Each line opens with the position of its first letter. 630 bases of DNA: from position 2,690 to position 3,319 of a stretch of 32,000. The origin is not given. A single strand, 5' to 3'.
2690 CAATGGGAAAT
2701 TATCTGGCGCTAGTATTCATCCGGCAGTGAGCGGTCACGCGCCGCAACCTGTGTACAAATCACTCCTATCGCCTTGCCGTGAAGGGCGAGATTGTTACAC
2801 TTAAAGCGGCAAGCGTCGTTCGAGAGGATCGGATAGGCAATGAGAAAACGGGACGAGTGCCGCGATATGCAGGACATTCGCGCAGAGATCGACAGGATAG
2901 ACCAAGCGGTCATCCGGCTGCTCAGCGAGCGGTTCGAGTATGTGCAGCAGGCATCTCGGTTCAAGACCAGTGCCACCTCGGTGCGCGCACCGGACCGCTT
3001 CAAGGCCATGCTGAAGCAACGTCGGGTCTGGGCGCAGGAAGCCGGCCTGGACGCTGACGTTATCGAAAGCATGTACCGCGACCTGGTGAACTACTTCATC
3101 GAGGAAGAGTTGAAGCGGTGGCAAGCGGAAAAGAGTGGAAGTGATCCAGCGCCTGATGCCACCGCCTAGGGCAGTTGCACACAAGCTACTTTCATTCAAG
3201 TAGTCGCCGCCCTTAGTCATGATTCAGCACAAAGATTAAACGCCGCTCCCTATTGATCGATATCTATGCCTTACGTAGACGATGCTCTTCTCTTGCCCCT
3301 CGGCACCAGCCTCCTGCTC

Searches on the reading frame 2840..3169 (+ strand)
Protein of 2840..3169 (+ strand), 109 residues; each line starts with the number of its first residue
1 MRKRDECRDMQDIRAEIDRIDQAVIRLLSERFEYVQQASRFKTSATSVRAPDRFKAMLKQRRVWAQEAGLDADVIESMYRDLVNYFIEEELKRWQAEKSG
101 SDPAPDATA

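Call 45: search_protein_families(library=pfam, proteins=[window:2840-3169:+], max_evalue=0.001)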
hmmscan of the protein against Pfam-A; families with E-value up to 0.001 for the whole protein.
window:2840-3169:+ (109 aa): 1 family
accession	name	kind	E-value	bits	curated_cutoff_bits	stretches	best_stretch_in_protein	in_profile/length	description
PF01817.26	CM_2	-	8.5e-20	71.2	27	1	13-90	1-79/80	Chorismate mutase type II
